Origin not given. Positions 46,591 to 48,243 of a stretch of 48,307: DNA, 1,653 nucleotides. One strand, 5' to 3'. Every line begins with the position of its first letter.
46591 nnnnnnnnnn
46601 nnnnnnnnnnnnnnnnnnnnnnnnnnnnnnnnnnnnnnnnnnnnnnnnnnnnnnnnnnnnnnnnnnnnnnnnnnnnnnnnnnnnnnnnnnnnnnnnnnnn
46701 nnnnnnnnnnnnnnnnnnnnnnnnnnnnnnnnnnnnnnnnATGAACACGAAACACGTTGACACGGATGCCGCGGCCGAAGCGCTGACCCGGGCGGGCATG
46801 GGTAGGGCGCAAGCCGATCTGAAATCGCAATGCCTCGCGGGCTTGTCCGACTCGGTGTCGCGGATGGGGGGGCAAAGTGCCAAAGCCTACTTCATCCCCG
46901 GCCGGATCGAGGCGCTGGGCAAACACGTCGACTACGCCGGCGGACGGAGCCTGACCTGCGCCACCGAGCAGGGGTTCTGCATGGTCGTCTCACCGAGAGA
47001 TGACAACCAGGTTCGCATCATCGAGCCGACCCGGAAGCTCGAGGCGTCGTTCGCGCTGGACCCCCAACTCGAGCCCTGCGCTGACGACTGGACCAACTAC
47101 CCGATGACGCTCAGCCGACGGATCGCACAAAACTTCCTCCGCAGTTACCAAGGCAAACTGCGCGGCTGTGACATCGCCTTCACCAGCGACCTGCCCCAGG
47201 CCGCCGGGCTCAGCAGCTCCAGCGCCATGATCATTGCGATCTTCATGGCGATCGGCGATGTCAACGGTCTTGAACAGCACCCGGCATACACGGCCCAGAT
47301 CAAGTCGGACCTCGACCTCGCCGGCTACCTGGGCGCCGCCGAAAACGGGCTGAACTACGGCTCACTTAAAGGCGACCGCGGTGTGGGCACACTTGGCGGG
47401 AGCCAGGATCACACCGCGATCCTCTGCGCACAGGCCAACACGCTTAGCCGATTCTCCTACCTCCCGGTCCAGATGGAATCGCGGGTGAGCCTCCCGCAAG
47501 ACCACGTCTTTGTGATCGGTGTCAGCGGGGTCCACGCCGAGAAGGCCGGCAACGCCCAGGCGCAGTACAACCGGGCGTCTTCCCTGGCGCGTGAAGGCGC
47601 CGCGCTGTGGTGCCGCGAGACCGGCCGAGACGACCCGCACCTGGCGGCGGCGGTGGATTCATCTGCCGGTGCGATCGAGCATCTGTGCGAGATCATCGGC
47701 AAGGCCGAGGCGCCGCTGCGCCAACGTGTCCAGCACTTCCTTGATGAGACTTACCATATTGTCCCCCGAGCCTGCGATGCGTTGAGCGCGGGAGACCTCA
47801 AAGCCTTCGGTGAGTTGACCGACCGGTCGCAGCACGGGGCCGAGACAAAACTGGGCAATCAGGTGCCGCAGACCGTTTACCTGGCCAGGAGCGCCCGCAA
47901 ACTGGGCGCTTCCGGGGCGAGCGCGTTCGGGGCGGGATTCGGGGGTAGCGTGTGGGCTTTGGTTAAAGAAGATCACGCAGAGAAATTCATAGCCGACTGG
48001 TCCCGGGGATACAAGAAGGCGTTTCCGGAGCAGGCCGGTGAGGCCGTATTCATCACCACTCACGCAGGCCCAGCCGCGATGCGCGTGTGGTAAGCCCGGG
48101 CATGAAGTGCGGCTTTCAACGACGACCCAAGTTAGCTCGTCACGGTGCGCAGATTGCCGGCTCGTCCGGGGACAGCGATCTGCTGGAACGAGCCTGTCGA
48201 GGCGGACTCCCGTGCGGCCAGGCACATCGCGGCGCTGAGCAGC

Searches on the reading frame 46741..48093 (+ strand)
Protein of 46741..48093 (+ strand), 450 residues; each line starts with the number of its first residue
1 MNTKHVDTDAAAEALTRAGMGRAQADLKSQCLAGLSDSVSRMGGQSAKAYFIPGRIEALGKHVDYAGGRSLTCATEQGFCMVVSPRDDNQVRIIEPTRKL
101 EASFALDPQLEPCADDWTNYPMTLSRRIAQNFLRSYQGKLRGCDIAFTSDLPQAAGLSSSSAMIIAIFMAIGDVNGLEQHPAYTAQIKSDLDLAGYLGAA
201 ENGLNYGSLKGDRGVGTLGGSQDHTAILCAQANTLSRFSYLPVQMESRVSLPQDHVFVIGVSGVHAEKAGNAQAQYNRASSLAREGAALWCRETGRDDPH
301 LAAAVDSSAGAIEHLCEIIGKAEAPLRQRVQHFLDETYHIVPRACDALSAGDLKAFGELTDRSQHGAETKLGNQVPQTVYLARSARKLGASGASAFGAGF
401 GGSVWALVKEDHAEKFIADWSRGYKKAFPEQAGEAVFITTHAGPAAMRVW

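Call 66: search_protein_families(library=ncbifam, proteins=[window:46741-48093:+], max_evalue=0.001)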
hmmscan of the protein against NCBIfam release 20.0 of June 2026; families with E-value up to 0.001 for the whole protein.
window:46741-48093:+ (450 aa): 8 families
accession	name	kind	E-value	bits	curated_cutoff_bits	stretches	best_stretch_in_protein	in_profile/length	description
TIGR00131.1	gal_kin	equivalog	3.8e-32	111.7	226.65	1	50-437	20-379/388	galactokinase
NF003705.0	PRK05322.1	equivalog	8.3e-32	110.4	385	1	43-428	15-369/388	galactokinase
NF003006.0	PRK03817.1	equivalog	4e-27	95.1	443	2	324-432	230-337/352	galactokinase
NF003472.0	PRK05101.1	equivalog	1.3e-26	93.5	499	1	45-428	18-364/382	galactokinase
NF001816.0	PRK00555.1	equivalog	2e-22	79.7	509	2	49-188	4-137/363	galactokinase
NF003036.0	PRK03926.1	equivalog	7.5e-12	44.9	403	1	329-415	189-274/302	mevalonate kinase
TIGR00549.1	mevalon_kin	equivalog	5.6e-08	32.6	163.05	0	128-180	65-118/276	mevalonate kinase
TIGR01920.1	Shik_kin_archae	equivalog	4.3e-07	29.6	126.85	1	119-182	47-109/266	shikimate kinase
